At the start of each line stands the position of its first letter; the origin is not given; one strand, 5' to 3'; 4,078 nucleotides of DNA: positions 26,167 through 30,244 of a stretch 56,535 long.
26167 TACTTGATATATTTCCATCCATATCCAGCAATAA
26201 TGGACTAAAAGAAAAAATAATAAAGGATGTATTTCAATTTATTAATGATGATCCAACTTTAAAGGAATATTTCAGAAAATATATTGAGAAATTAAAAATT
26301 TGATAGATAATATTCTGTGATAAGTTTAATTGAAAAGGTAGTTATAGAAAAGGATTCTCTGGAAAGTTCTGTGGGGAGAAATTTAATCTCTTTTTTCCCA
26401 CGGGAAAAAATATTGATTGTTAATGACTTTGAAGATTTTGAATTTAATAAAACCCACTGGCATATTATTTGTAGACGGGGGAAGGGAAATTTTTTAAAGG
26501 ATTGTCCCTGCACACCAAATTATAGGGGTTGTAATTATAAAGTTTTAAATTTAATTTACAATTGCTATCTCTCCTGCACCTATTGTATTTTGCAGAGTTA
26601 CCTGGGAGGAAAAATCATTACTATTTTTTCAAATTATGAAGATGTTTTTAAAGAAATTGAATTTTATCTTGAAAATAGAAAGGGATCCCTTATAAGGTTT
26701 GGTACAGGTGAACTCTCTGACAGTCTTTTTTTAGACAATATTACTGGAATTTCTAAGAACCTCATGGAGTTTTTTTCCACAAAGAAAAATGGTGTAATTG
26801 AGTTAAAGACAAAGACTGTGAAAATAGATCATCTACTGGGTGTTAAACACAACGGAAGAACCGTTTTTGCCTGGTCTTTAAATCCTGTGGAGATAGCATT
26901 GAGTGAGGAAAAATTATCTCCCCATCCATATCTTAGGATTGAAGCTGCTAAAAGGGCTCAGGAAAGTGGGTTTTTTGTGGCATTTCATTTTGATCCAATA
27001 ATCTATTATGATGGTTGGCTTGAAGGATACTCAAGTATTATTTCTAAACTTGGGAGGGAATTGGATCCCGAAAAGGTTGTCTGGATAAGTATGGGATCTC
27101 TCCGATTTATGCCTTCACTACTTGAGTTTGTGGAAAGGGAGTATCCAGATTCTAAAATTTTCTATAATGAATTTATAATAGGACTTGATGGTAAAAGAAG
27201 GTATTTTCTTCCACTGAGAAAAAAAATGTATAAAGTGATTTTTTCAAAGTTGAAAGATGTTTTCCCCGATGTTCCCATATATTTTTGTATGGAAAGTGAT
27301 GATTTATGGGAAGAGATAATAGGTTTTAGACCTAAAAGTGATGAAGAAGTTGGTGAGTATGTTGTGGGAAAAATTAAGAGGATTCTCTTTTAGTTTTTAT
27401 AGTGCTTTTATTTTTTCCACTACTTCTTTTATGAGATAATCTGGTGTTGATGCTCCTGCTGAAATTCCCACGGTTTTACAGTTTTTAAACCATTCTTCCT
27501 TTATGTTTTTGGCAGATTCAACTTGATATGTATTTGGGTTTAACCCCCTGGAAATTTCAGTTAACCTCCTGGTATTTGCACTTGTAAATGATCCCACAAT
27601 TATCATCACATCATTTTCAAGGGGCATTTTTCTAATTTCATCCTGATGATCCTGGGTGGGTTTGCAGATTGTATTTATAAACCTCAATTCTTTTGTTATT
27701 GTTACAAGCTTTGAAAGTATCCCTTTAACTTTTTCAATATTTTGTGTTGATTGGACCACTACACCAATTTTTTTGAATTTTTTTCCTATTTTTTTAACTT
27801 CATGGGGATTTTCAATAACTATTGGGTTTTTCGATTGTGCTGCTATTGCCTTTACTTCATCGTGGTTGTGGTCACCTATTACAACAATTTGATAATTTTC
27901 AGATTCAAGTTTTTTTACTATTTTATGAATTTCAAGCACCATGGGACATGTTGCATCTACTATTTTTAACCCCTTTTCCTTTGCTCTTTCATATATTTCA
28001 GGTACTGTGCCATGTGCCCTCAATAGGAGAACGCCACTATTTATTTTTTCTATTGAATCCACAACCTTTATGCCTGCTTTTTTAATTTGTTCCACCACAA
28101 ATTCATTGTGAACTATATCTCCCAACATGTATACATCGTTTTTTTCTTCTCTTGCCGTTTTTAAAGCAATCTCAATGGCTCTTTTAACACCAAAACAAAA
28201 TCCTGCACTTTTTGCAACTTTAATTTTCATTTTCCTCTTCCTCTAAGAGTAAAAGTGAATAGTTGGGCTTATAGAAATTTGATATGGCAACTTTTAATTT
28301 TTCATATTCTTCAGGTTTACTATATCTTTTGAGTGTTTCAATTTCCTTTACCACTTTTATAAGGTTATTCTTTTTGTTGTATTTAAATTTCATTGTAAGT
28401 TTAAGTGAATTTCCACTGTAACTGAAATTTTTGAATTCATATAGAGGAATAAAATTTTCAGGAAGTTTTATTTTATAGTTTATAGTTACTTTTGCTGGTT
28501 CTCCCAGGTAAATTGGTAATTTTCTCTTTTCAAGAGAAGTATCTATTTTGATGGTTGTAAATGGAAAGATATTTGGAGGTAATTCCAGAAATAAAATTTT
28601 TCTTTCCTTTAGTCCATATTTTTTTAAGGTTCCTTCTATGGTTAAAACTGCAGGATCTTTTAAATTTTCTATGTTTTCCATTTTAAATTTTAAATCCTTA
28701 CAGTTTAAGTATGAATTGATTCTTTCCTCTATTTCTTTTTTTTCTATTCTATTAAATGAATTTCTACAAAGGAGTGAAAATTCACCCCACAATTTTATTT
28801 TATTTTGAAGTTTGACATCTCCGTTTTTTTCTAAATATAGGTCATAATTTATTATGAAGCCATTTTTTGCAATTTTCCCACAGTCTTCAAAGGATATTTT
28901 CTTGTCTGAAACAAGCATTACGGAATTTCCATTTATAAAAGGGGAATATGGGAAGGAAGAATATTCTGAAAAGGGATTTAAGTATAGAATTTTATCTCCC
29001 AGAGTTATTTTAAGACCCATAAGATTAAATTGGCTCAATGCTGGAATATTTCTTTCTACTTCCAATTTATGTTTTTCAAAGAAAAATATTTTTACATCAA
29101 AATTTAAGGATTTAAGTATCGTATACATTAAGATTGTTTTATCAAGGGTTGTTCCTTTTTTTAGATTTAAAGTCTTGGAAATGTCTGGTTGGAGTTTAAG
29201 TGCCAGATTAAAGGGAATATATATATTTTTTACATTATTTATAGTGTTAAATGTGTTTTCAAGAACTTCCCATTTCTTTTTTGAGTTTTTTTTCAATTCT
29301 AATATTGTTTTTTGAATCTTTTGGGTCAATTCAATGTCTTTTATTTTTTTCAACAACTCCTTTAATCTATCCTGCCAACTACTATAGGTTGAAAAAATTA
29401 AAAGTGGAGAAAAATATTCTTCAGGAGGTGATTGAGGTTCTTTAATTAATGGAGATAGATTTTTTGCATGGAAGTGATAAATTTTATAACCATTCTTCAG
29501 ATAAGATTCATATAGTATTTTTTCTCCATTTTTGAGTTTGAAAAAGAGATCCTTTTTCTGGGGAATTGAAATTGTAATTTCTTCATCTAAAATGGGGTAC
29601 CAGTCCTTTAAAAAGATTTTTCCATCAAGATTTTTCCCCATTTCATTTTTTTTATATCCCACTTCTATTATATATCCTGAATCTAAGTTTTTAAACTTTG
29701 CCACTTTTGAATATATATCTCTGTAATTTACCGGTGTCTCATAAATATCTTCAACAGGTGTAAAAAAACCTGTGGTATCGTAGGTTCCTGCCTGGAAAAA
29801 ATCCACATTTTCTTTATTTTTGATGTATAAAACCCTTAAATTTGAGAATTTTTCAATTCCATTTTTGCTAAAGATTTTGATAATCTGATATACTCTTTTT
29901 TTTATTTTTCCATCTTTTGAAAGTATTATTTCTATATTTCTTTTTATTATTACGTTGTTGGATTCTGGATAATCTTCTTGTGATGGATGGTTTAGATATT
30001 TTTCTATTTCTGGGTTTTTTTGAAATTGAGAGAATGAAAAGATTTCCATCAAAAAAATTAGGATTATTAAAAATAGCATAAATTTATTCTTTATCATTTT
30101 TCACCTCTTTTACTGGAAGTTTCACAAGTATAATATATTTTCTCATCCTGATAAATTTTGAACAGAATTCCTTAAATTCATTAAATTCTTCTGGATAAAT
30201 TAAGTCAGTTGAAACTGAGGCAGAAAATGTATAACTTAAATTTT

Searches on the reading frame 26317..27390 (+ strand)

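Call 24: search_protein_families(library=pfam, proteins=[window:26317-27390:+], max_evalue=0.00001)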
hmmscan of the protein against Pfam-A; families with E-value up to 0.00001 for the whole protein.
window:26317-27390:+ (358 aa): 1 family
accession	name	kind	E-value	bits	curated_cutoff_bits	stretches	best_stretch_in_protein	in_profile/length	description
PF20903.3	SPL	-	5.2e-35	121.4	27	1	78-285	82-292/338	Spore photoproduct lyase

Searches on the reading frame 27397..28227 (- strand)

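Call 24: search_protein_families(library=pfam, proteins=[window:27397-28227:-], max_evalue=0.00001)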
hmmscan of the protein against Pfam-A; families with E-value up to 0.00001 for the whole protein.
window:27397-28227:- (276 aa): 1 family
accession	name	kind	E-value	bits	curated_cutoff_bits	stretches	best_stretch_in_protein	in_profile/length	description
PF02401.23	LYTB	-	2e-90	303.1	24.5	1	2-274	1-267/267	LytB protein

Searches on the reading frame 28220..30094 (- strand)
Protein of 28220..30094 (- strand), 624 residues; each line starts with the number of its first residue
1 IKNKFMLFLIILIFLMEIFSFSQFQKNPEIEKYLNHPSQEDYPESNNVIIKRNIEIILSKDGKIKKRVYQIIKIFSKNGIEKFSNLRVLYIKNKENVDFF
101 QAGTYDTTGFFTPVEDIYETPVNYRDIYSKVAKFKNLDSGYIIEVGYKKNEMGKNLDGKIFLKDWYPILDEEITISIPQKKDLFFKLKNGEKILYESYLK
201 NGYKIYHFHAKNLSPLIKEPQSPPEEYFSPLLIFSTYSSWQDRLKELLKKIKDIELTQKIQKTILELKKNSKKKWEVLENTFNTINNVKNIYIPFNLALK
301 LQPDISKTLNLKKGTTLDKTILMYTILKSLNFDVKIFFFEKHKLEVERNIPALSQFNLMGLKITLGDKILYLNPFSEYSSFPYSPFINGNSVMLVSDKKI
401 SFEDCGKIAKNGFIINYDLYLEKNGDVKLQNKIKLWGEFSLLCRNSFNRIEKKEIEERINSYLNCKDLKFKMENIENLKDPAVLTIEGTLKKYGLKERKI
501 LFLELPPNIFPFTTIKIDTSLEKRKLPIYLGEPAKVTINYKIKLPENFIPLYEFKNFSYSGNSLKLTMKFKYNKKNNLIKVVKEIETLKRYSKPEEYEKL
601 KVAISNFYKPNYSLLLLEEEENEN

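Call 24: search_protein_families(library=pfam, proteins=[window:28220-30094:-], max_evalue=0.00001)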
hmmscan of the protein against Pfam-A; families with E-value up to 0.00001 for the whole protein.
window:28220-30094:- (624 aa): 1 family
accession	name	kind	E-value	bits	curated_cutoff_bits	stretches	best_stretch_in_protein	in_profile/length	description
PF12969.12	DUF3857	-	7.6e-15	55.8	24.6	1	61-215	2-168/170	Domain of Unknown Function with PDB structure (DUF3857)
